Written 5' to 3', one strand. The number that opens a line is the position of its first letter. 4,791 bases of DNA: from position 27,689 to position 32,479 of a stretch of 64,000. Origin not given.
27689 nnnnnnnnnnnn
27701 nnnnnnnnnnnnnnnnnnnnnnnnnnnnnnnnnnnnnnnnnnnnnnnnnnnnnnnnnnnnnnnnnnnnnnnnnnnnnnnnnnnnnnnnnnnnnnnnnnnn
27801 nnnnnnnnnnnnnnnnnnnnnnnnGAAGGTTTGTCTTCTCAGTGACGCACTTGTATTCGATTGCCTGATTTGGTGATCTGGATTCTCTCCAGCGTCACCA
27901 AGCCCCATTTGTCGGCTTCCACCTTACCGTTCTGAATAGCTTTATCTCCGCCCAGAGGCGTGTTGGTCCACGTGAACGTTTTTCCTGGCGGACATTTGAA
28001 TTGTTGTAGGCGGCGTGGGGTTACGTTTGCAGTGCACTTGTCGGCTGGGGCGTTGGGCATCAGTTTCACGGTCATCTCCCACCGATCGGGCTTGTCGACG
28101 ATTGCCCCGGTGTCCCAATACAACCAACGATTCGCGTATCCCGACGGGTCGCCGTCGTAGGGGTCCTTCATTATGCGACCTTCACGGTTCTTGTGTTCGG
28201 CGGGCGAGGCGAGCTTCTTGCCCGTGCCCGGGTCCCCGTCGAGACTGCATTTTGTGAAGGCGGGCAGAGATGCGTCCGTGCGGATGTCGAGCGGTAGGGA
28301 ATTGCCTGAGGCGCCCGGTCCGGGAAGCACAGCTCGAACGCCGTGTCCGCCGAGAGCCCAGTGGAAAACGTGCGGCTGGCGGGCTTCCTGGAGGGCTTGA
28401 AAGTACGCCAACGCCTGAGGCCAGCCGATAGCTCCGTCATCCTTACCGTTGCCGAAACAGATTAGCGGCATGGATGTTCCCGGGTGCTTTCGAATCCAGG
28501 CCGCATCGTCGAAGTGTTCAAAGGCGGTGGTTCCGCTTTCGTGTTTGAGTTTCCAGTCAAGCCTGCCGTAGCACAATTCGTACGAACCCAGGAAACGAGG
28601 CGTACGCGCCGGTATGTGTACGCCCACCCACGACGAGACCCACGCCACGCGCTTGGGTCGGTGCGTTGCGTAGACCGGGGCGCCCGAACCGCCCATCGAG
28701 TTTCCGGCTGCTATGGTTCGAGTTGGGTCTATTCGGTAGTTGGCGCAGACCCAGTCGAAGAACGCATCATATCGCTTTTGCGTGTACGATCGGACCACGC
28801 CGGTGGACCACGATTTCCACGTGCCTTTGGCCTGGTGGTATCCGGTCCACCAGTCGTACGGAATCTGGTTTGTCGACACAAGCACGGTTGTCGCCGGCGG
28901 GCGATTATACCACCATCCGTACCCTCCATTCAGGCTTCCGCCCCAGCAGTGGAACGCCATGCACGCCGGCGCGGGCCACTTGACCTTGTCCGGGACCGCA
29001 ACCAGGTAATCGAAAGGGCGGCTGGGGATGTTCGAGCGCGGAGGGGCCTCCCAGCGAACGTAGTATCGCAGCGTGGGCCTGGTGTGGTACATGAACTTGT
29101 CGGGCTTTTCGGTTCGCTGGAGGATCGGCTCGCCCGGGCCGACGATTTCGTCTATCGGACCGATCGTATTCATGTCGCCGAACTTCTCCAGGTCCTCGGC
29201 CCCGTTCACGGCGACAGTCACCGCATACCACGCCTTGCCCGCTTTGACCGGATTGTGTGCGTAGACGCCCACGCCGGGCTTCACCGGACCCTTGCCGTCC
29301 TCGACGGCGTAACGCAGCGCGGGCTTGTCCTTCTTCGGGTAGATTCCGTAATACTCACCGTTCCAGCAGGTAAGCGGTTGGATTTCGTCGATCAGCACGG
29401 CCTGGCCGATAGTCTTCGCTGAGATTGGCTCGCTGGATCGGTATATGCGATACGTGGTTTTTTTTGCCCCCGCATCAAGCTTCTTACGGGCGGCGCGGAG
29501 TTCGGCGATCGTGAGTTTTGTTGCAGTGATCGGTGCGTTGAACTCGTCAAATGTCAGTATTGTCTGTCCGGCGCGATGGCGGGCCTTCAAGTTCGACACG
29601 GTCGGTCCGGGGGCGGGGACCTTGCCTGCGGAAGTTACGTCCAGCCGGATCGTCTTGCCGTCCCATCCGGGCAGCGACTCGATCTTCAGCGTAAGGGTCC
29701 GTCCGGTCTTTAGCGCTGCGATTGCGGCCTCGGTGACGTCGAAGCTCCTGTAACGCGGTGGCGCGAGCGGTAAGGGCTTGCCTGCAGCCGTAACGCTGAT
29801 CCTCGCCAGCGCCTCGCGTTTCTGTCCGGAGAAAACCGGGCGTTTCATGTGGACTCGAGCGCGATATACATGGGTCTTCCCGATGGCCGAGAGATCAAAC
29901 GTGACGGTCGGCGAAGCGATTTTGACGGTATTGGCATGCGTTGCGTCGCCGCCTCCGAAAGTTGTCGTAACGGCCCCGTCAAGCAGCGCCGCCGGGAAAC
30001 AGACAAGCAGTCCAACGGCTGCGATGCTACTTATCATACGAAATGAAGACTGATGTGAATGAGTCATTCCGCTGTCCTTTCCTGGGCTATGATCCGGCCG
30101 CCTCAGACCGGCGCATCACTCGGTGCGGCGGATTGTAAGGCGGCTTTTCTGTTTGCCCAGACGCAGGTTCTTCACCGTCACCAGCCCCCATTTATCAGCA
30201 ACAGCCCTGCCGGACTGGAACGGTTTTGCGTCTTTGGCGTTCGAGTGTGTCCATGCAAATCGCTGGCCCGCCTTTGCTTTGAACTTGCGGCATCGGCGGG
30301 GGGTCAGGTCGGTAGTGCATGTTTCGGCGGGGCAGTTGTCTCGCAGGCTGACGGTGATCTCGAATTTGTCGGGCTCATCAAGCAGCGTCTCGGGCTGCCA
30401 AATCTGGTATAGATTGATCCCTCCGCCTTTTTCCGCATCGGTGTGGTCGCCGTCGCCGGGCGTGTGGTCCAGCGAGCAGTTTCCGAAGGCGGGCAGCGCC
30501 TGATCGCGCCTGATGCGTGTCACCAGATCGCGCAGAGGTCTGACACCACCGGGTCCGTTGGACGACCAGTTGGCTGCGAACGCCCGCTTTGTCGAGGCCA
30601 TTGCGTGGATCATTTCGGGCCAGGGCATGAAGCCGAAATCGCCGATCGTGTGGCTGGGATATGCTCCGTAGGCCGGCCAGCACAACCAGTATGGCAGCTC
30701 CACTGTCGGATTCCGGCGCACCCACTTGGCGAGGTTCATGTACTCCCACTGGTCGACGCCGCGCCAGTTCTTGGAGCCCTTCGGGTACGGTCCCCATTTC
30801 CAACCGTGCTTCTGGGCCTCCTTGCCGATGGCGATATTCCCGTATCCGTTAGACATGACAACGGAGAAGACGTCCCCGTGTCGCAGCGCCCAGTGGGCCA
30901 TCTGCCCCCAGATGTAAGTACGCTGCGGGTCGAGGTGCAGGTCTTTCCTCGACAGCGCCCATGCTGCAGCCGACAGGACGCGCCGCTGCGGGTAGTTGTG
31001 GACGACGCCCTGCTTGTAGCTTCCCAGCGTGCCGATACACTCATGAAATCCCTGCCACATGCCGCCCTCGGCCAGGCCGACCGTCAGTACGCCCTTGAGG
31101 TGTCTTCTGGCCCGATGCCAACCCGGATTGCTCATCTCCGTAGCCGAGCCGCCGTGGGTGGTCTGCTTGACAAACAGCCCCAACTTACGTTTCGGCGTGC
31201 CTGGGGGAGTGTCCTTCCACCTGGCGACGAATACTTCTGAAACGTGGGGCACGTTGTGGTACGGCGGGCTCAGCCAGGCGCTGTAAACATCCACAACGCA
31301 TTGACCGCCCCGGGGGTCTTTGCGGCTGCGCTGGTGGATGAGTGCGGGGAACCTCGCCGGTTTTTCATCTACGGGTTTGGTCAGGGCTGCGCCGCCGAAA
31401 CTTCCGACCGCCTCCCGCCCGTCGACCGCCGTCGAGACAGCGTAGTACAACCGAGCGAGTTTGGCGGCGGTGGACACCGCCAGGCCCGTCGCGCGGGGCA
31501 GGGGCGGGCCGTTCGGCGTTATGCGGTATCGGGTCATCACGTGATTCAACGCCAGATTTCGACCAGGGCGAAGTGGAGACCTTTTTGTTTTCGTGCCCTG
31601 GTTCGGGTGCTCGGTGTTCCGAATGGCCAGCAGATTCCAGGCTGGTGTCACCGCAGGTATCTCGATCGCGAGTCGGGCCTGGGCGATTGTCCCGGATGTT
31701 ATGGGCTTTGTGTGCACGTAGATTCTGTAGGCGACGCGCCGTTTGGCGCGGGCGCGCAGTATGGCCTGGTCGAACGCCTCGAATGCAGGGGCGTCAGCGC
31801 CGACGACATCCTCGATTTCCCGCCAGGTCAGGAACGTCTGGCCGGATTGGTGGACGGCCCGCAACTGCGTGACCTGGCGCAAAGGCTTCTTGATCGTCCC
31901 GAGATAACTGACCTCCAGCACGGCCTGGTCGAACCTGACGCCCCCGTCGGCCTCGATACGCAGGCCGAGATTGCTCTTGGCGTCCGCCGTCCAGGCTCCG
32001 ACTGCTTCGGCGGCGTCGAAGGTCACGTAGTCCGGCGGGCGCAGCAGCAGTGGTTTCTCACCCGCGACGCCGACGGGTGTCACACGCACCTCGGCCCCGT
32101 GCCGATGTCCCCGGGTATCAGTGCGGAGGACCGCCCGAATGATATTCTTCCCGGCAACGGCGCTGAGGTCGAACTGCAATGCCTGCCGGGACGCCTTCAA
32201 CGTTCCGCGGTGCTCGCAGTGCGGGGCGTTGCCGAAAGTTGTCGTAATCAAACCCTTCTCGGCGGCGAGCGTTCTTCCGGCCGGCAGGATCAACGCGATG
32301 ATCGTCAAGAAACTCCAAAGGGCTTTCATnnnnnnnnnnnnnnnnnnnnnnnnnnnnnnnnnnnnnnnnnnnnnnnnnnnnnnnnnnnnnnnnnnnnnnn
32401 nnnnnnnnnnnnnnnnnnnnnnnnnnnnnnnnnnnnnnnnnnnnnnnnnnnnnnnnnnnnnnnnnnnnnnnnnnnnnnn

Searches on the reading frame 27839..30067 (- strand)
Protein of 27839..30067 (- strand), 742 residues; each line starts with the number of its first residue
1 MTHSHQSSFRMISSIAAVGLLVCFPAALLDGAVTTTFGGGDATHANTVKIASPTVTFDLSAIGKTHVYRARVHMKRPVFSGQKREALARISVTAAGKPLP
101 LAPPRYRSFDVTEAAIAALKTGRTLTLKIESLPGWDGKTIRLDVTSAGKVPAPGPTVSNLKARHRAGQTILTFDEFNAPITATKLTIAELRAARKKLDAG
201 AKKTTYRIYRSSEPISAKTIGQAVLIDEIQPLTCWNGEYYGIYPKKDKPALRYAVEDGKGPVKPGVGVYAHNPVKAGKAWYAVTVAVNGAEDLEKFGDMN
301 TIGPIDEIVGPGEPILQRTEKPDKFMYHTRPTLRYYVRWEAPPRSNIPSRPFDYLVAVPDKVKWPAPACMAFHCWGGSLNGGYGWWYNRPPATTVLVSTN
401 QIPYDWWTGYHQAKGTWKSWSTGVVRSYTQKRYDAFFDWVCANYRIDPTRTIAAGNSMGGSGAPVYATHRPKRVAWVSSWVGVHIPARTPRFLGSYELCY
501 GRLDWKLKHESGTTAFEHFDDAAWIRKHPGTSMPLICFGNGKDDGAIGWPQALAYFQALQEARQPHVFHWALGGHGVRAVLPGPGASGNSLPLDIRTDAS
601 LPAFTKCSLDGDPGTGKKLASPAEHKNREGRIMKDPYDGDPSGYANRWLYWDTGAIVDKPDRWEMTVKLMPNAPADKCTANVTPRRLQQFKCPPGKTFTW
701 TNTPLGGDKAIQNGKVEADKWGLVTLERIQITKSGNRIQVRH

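Call 3: search_protein_families(library=pfam, proteins=[window:27839-30067:-], max_evalue=0.01)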
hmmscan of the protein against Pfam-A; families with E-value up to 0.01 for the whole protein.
window:27839-30067:- (742 aa): 2 families
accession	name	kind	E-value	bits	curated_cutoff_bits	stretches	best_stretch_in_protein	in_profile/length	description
PF00756.26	Esterase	-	9.8e-07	29.2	22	1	435-564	101-214/251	Putative esterase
PF00326.27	Peptidase_S9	-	0.0098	15.8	22.6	0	435-576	50-188/213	Prolyl oligopeptidase family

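Call 4: search_protein_families(library=ncbifam, proteins=[window:27839-30067:-], max_evalue=0.01)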
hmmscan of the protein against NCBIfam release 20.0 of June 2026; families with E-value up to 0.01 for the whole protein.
window:27839-30067:- (742 aa): 2 families
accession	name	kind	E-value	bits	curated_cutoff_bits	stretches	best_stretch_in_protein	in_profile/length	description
NF050058.1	e_dPHAscl_type1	hypoth_equivalog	1.9e-05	24.3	150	1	435-489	90-144/276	extracellular catalytic domain type 1 short-chain-length polyhydroxyalkanoate depolymerase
TIGR02821.1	fghA_ester_D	equivalog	0.00061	19.4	281.7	1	440-491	129-180/275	S-formylglutathione hydrolase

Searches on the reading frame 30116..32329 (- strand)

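Call 3: search_protein_families(library=pfam, proteins=[window:30116-32329:-], max_evalue=0.01)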
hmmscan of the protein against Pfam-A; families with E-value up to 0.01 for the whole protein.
window:30116-32329:- (737 aa): 0 families

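Call 4: search_protein_families(library=ncbifam, proteins=[window:30116-32329:-], max_evalue=0.01)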
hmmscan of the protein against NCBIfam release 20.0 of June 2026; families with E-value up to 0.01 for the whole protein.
window:30116-32329:- (737 aa): 1 family
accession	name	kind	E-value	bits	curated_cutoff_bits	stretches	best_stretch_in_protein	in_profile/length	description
NF033679.1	DNRLRE_dom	domain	0.00094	19.3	34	0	100-129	111-140/164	DNRLRE domain-containing protein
